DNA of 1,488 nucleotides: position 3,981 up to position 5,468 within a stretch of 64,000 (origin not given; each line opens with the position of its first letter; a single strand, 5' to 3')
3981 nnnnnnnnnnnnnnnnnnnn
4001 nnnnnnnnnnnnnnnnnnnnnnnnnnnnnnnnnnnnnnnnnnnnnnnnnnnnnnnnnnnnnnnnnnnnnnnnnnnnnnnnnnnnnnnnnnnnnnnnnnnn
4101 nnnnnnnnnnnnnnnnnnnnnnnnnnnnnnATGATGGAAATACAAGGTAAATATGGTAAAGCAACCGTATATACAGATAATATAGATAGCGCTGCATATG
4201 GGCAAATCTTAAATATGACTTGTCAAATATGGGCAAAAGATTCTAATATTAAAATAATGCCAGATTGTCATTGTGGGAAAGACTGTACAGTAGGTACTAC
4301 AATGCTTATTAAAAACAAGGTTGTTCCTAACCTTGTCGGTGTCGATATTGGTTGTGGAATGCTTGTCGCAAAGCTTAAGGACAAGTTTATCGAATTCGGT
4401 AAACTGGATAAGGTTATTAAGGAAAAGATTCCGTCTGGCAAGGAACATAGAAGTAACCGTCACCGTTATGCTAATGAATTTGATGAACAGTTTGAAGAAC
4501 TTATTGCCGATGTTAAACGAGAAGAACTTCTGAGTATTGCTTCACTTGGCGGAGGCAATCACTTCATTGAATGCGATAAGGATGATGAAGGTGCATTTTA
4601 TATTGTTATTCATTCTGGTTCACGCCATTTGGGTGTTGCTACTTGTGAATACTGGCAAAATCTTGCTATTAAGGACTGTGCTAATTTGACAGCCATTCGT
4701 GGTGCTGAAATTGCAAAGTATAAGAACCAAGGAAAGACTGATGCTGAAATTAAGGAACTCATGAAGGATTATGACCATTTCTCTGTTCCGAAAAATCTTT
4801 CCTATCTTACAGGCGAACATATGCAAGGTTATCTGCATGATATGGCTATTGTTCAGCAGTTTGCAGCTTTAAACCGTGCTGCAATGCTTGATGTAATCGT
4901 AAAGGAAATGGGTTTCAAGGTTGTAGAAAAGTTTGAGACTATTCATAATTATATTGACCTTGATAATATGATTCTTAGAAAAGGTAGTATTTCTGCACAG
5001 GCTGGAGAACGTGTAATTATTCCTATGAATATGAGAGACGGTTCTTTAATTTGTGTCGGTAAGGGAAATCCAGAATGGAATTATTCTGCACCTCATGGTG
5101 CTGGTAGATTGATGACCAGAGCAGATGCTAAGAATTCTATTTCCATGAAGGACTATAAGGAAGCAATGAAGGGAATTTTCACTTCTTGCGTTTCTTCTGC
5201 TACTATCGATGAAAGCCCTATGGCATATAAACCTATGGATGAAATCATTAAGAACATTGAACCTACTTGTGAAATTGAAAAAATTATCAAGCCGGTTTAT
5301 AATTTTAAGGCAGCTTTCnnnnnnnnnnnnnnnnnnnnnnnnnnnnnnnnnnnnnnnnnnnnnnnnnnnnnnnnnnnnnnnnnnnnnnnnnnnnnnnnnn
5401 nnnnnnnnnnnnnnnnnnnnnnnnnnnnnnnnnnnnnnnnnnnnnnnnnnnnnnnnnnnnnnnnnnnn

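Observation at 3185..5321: RNA-repair module: RtcB ligase co-transcribed with an HNH endonuclease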

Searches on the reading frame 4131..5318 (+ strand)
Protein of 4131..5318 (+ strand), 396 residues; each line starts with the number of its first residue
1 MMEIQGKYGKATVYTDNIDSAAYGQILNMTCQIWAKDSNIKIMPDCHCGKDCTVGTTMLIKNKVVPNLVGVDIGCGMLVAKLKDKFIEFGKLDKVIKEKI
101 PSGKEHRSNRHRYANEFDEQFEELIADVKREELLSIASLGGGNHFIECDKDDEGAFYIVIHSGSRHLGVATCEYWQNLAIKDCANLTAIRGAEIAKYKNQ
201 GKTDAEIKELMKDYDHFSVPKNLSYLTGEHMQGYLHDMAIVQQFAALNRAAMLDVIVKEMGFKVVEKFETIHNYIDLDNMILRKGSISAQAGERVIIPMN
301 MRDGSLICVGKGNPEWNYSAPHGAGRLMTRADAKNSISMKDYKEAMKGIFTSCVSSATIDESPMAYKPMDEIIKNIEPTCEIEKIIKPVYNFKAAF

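Call 3: search_protein_families(library=pfam, proteins=[window:4131-5318:+], max_evalue=0.01)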
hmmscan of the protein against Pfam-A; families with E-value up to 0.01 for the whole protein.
window:4131-5318:+ (396 aa): 1 family
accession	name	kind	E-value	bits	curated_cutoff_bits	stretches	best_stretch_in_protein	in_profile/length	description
PF01139.22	RtcB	-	2.9e-57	195.3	27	1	39-393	14-425/426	tRNA-splicing ligase RtcB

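Call 4: search_protein_families(library=phrogs, proteins=[window:4131-5318:+], max_evalue=0.001)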
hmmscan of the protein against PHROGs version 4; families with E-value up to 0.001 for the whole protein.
window:4131-5318:+ (396 aa): 2 families
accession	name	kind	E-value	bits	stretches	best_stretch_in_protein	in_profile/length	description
phrog_1075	-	DNA, RNA and nucleotide metabolism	1e-129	434.6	1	1-395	56-442/459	tRNA splicing ligase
phrog_32430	-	DNA, RNA and nucleotide metabolism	2.5e-48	164.3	1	263-394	7-138/139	tRNA splicing ligase RtcB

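Call 9: find_related_loci(query=window:4131-5318:+, collection=viral_contigs, flank=6000)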
Query window:4131-5318:+ (396 aa) in viral_contigs; peptide patterns used: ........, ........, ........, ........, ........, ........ (x = any residue, [..] = any of these).
45 stretches matched a pattern; 44 encode a relative of the query (tblastn E <= 1e-3); 44 distinct loci.
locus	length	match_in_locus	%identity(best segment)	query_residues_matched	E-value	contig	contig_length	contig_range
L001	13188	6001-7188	95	1-396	0e+0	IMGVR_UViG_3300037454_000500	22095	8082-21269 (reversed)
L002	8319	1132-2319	94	1-396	0e+0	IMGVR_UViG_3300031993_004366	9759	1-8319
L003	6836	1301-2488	94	1-396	0e+0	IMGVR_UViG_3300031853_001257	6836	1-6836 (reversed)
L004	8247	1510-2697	94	1-396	0e+0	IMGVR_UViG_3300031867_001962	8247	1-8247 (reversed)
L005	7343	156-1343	93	1-396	0e+0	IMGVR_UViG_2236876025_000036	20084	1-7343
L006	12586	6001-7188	90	1-396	0e+0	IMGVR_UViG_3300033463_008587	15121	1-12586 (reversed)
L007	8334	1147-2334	90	1-396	0e+0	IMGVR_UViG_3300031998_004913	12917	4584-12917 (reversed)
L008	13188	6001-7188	90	1-396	0e+0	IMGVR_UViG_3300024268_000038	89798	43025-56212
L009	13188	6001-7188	90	1-396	0e+0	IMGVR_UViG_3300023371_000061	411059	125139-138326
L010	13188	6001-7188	89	1-396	0e+0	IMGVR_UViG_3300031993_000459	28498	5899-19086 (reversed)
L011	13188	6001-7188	89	1-396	0e+0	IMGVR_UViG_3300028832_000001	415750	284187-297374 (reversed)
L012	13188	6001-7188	89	1-396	0e+0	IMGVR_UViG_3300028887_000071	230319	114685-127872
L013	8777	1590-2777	89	1-396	0e+0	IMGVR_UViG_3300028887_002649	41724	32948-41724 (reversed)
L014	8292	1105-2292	88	1-396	0e+0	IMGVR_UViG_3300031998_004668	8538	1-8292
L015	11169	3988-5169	84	1-396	0e+0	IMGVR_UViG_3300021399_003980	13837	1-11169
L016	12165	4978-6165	84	1-396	0e+0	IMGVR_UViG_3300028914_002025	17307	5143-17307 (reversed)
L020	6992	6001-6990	88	1-330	0e+0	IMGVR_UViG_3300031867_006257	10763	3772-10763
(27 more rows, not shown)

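Call 10: search_dna_similar(query=window:4131-5318:+, collection=phages, mode=protein, max_rows=25)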
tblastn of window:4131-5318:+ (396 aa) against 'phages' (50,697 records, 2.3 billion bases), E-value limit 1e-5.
Records with a match: 693; places in all: 700; records where one place covers at least 80% of the query: 647.
Best place of each record, by identity: <60% 693.
By first word of the organism name: Mycobacterium 221; Bacillus 60; Listeria 58; Brevibacterium 32; Caulobacter 30; Halorubrum 29; Gordonia 25; Enterococcus 23; Microbacterium 19; Erwinia 17; and 46 more.
By host as written in the record: Mycobacterium smegmatis mc2 155 163; Listeria monocytogenes 47; - 42; Brevibacterium aurantiacum SMQ-1335 32; Mycobacterium smegmatis mc#155 29; Gordonia terrae 3612 24; Halorubrum sp. 16; Bacillus subtilis 14; and 150 more.
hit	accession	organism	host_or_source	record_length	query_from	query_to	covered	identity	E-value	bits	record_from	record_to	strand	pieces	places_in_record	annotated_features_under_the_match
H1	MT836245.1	Bacteriophage sp.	human fecal samples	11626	1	395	100%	51.6%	1e-128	413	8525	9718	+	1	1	record has no annotation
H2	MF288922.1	Bacillus phage Janet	Bacillus thuringiensis kurstaki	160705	1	394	99%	50.5%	5e-130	417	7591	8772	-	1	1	tRNA splicing ligase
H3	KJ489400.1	Bacillus phage Hoody T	-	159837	1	394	99%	50.3%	2e-130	419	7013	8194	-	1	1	rtcB protein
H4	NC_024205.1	Bacillus phage Hoody T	-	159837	1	394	99%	50.3%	2e-130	419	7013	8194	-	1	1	tRNA splicing ligase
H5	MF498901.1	Bacillus phage Anthony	Bacillus thuringiensis subsp. kurstaki ...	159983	1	394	99%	50.0%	8e-130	417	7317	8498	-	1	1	RNA ligase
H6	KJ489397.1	Bacillus phage CAM003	Bacillus thuringiensis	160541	1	394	99%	50.0%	8e-130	417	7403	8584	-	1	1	rtcB protein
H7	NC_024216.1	Bacillus phage CAM003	Bacillus thuringiensis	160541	1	394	99%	50.0%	8e-130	417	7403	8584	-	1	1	tRNA splicing ligase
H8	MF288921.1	Bacillus phage OTooleKemple52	Bacillus thuringiensis kurstaki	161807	1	394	99%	50.0%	1e-128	413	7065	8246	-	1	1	tRNA splicing ligase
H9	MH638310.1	Bacillus phage Kamfam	Bacillus thuringiensis kurstaki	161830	1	394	99%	50.0%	1e-128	413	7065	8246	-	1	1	19: tRNA splicing ligase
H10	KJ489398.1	Bacillus phage Evoli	-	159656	1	394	99%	49.7%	3e-129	415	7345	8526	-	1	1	rtcB protein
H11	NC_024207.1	Bacillus phage Evoli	-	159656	1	394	99%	49.7%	3e-129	415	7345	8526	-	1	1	tRNA splicing ligase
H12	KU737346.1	Bacillus phage Vinny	Bacillus thuringiensis subsp. kurstaki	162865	1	394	99%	49.7%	3e-129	415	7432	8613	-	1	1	hypothetical protein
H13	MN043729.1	Bacillus phage vB_BmeM-Goe8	Bacillus megaterium DSM 319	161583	1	394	99%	49.4%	4e-123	397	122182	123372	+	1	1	tRNA-splicing ligase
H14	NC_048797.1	Bacillus phage vB_BmeM-Goe8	Bacillus megaterium DSM 319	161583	1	394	99%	49.4%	4e-123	397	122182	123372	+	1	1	tRNA splicing ligase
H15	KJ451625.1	Bacillus phage Bcp1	Bacillus cereus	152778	1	394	99%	49.1%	4e-125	403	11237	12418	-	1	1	uncharacterized protein family UPF0027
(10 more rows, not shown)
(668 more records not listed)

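Call 15: search_solved_structures(query=window:4131-5318:+, show_alignments=3, max_evalue=0.00001)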
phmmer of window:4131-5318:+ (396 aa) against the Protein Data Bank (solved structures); distinct sequences matched with E-value up to 0.00001: 5.
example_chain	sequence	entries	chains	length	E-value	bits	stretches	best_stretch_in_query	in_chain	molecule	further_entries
2epg_A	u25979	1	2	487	1.3e-08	37.7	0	290-379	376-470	Hypothetical protein TTHA1785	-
4dwr_B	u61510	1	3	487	1.5e-07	34.2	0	290-383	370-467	tRNA-splicing ligase RtcB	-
1uc2_A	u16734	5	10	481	1.5e-07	34.2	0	290-378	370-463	hypothetical protein PH1602 | tRNA-splicing ligase RtcB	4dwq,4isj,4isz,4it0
7lfq_A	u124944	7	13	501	1.8e-07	34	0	290-378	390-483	RNA-splicing ligase RtcB | tRNA-splicing ligase RtcB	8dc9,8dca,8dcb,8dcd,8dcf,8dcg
9i8v_C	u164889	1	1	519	8.6e-06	28.4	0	292-378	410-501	RNA-splicing ligase RtcB homolog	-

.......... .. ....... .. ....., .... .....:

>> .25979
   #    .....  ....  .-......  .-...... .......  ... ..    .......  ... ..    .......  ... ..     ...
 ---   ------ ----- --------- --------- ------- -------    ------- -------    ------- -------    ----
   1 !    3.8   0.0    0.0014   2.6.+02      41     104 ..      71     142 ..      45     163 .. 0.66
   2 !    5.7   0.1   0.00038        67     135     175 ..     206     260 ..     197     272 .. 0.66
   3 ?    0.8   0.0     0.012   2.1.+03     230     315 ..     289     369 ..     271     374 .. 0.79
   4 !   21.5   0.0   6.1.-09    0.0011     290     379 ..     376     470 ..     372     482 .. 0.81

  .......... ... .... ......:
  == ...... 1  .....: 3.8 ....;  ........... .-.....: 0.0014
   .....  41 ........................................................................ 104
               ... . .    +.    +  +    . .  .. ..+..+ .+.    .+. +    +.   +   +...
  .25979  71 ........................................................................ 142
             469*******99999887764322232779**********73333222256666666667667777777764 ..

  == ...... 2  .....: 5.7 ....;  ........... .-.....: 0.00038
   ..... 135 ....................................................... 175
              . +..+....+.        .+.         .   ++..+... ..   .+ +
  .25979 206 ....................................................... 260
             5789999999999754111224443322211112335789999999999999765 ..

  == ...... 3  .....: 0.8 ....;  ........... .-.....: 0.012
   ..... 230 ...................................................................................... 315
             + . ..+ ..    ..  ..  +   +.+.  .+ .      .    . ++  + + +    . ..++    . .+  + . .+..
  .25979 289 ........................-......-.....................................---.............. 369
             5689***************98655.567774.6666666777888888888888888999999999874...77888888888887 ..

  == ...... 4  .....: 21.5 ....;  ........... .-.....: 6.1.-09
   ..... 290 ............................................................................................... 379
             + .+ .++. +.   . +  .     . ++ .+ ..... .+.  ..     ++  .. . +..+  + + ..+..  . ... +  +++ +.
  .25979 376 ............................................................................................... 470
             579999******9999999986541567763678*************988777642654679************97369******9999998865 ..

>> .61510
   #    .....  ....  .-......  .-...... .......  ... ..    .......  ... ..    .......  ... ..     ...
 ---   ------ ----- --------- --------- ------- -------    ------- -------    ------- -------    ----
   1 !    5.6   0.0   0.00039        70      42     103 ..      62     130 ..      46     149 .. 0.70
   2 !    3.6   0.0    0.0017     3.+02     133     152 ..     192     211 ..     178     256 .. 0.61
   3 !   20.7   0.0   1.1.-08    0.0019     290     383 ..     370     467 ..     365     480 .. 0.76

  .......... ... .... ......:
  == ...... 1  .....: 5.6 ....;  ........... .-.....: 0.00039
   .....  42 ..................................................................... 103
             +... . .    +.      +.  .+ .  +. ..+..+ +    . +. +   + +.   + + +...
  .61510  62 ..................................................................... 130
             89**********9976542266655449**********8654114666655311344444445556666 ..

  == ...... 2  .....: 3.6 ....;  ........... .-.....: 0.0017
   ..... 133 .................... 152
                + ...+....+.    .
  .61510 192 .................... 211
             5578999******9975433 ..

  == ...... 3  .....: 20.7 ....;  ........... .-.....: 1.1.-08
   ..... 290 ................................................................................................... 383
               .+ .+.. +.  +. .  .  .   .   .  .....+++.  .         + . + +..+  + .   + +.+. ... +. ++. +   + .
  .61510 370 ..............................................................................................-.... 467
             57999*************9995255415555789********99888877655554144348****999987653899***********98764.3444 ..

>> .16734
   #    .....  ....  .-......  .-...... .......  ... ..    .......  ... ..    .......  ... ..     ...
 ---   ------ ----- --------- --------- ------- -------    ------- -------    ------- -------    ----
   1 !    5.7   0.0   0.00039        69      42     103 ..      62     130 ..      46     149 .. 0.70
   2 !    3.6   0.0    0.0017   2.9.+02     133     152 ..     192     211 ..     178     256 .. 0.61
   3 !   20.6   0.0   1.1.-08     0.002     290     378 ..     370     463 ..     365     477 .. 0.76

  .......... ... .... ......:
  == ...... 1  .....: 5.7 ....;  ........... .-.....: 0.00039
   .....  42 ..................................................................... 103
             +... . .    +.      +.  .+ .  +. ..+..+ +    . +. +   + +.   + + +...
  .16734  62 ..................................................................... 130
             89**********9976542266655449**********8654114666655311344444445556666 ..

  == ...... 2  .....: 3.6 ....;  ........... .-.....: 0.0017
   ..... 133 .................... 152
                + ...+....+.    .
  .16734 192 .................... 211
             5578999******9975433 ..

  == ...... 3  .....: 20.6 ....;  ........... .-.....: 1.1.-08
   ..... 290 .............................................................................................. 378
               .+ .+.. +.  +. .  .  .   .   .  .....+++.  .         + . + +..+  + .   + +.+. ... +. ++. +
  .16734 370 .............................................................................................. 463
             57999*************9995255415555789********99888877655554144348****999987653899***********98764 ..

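Call 19: search_protein_families(library=ncbifam, proteins=[window:4131-5318:+], max_evalue=0.1)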
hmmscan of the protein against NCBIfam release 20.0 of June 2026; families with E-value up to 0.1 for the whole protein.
window:4131-5318:+ (396 aa): 4 families
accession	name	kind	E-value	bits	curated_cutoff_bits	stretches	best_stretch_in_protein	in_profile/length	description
NF052663.1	RtcB_rel_intein2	exception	3.4e-37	128.6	1050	2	92-389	332-621/626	intein-containing RctB family protein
NF007153.0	PRK09588.1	equivalog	2.3e-33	115.7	407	2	229-391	196-370/379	RNA ligase RtcB family protein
TIGR03073.1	release_rtcB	hypoth_equivalog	3.7e-26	92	271.8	2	38-170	29-166/356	RNA ligase RtcB family protein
NF038162.1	RtcB_rel_intein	exception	2.4e-09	35.8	1150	1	290-377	850-942/961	intein-containing RtcB family protein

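Call 44: search_solved_structures(query=A6, show_alignments=2, max_evalue=0.00001)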
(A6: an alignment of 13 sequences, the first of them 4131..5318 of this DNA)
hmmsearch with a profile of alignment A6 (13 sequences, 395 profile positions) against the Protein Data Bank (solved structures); distinct sequences matched with E-value up to 0.00001: 9.
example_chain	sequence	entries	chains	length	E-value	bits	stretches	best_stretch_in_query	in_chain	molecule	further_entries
1uc2_A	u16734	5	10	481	3.5e-26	95.4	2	4-184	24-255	hypothetical protein PH1602 | tRNA-splicing ligase RtcB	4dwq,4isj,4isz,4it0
4dwr_B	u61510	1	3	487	3.7e-26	95.3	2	4-184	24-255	tRNA-splicing ligase RtcB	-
7lfq_A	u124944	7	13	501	4.4e-26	95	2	4-184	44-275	RNA-splicing ligase RtcB | tRNA-splicing ligase RtcB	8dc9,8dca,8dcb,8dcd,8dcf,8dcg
2epg_A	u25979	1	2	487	1.2e-23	87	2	18-181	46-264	Hypothetical protein TTHA1785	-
8odo_A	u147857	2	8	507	5e-21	78.4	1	23-387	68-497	RNA-splicing ligase RtcB homolog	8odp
7p3b_A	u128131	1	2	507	5e-21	78.4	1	23-387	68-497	RNA-splicing ligase RtcB homolog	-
8orj_A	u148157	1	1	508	5.1e-21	78.4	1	23-387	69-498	RNA-splicing ligase RtcB homolog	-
9i8v_C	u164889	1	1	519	6.3e-21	78.1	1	23-387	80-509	RNA-splicing ligase RtcB homolog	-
8btt_A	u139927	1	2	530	6.3e-21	78.1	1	23-387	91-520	RNA-splicing ligase RtcB homolog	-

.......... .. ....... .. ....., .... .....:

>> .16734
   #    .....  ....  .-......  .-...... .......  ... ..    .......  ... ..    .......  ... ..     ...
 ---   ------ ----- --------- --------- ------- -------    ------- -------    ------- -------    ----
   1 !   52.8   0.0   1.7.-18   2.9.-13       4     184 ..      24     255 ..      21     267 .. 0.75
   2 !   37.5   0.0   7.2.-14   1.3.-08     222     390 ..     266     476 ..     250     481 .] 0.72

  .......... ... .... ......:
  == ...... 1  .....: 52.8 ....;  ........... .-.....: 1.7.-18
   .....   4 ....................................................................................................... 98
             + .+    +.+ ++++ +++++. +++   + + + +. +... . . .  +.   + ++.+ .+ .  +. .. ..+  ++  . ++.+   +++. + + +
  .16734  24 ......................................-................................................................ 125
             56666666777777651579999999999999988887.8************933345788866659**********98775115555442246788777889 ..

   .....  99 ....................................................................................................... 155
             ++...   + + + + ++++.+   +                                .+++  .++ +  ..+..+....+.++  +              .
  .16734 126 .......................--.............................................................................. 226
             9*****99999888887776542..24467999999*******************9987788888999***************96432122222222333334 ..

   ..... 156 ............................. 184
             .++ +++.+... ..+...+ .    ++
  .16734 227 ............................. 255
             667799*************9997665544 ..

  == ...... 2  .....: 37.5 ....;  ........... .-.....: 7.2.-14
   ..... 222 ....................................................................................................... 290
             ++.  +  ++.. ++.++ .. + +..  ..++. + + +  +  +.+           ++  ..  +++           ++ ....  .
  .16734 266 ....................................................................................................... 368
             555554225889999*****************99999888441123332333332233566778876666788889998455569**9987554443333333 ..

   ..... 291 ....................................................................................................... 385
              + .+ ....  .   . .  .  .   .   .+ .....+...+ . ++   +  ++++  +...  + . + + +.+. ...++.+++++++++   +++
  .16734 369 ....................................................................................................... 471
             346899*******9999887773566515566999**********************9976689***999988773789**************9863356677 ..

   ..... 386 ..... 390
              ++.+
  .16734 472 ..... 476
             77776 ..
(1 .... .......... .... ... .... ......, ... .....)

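Call 63: search_protein_families(library=pfam, proteins=[L016:4235-4978:+, L020:4509-5264:+, L006:2588-3373:+], max_evalue=0.01)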
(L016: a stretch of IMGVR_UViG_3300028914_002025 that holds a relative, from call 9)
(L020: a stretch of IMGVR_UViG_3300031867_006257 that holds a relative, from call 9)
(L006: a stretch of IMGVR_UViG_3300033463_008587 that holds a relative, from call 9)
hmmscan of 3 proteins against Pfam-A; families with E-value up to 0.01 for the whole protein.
L016:4235-4978:+ (248 aa): 4 families
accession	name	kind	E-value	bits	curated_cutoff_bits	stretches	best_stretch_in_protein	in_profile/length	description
PF18741.7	MTES_1575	-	0.00055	20.4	38.2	1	202-247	51-96/96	REase_MTES_1575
PF07460.16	NUMOD3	-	0.00076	19.8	20.4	1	33-53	16-36/37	NUMOD3 motif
PF22635.1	I-TevI_ZnF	-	0.00085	19.6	27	1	14-42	5-31/31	Intron-associated endonuclease 1 zinc finger domain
PF04480.18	DUF559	-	0.0017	18.6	20.6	1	206-247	67-108/109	Protein of unknown function (DUF559)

L020:4509-5264:+ (252 aa): 7 families
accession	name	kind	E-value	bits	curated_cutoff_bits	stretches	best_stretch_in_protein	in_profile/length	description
PF13894.12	zf-C2H2_4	-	6e-06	27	27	1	40-63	1-24/24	C2H2-type zinc finger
PF00096.32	zf-C2H2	-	0.00011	22.9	25.2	1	41-63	2-23/23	Zinc finger, C2H2 type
PF16988.10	Vps36-NZF-N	-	0.00051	19.8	27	0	5-14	8-17/65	Vacuolar protein sorting 36 NZF-N zinc-finger domain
PF02891.26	zf-MIZ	-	0.0028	17.9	33.5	0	34-47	38-49/50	MIZ/SP-RING zinc finger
PF13912.12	zf-C2H2_6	-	0.004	17.5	25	0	41-63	3-24/27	C2H2-type zinc finger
PF12171.14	zf-C2H2_jaz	-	0.0079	16.8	22.6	0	40-60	2-22/27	Zinc-finger double-stranded RNA-binding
PF00641.23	Zn_ribbon_RanBP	-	0.0095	15.6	27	0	37-46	2-11/30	Zn-finger in Ran binding protein and others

L006:2588-3373:+ (262 aa): 1 family
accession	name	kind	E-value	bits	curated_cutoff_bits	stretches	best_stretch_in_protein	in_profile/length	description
PF13395.12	HNH_4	-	0.00037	20.8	22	1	29-55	16-42/54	HNH endonuclease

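Call 64: search_protein_families(library=phrogs, proteins=[L016:4235-4978:+, L020:4509-5264:+, L006:2588-3373:+], max_evalue=0.001)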
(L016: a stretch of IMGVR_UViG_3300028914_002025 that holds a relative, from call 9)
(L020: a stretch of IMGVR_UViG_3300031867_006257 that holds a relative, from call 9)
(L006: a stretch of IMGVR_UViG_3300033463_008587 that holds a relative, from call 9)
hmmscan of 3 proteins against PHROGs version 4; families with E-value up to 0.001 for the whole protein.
L016:4235-4978:+ (248 aa): 1 family
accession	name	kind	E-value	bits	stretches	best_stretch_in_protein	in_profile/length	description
phrog_22677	-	unknown function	4.5e-15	56.9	1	165-247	261-348/353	-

L020:4509-5264:+ (252 aa): 5 families
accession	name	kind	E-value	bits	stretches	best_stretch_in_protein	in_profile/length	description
phrog_15427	-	DNA, RNA and nucleotide metabolism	6.5e-10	40.1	1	36-250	49-257/270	endonuclease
phrog_6283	-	unknown function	4.2e-06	27.7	1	41-79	12-50/56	-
phrog_22215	-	unknown function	5.1e-05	24.1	1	27-202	105-269/324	-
phrog_15137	-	DNA, RNA and nucleotide metabolism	0.00013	22.6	1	40-203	4-188/236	endonuclease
phrog_945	-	DNA, RNA and nucleotide metabolism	0.00026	21.8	1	152-210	15-71/145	endonuclease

L006:2588-3373:+ (262 aa): 2 families
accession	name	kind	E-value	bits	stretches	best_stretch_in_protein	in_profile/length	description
phrog_655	-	DNA, RNA and nucleotide metabolism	2.1e-33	117.7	1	1-238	27-260/343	homing endonuclease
phrog_10088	-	DNA, RNA and nucleotide metabolism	1.5e-09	38.6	1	1-72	1-66/331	homing endonuclease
